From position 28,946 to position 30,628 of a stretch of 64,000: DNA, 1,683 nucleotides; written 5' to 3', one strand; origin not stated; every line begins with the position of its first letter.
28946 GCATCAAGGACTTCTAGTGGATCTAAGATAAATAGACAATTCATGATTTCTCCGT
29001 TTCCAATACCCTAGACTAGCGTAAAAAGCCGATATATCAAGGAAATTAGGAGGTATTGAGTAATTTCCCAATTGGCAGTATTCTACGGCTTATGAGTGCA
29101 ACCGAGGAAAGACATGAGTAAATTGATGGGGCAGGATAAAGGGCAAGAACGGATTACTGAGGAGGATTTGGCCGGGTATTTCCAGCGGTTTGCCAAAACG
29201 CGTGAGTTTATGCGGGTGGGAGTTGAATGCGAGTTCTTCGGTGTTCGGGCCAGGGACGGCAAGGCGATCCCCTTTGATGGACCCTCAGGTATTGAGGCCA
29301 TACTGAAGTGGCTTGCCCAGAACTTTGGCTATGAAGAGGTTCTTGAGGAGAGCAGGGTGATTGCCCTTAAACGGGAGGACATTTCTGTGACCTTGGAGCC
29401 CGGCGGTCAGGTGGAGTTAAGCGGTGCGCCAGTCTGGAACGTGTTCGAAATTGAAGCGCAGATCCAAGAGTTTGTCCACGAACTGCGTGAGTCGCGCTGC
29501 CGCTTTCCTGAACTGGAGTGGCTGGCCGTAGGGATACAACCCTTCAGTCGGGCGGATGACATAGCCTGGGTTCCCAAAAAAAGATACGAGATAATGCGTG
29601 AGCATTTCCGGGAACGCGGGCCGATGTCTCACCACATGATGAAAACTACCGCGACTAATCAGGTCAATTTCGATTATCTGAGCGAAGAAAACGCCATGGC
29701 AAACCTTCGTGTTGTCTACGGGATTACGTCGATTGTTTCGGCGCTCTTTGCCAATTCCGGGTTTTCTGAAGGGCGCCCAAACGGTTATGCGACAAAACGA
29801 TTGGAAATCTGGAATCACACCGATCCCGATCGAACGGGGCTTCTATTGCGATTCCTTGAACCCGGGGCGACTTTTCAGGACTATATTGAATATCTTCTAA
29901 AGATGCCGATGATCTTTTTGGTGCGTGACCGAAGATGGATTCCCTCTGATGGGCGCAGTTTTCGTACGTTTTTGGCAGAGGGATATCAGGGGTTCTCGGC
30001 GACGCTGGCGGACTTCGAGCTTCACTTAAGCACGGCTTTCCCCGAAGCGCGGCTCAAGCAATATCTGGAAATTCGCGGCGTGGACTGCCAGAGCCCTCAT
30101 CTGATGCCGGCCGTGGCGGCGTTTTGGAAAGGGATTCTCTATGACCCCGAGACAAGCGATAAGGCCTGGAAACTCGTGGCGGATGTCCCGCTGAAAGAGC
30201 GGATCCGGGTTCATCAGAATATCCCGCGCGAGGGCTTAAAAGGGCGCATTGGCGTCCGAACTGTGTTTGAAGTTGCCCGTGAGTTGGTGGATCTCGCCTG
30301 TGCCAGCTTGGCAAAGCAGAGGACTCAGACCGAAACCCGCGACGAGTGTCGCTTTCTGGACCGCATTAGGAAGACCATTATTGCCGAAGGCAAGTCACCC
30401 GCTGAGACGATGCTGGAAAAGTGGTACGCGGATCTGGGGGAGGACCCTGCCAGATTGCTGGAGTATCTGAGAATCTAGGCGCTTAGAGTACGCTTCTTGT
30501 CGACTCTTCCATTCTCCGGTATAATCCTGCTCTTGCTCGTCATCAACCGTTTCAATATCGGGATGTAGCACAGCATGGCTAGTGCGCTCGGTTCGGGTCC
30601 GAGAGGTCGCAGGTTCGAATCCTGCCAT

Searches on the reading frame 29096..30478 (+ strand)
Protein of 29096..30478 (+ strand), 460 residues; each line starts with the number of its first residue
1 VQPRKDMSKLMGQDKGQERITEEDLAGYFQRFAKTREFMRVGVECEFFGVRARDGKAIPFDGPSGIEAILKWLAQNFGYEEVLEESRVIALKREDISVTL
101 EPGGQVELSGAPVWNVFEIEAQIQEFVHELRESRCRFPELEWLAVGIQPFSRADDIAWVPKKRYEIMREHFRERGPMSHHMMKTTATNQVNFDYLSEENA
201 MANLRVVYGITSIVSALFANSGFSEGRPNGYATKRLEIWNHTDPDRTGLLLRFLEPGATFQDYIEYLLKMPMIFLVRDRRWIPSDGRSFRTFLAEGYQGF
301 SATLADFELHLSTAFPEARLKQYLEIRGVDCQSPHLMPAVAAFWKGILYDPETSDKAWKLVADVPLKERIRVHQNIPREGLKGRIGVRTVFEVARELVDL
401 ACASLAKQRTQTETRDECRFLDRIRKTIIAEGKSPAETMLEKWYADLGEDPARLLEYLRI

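Call 44: search_protein_families(library=pfam, proteins=[window:29096-30478:+], max_evalue=0.01)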
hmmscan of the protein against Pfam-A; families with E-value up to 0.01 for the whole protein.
window:29096-30478:+ (460 aa): 1 family
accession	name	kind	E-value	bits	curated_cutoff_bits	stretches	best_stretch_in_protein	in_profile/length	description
PF04107.18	GCS2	-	3.7e-50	171.4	21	1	79-362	20-288/291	Glutamate-cysteine ligase family 2(GCS2)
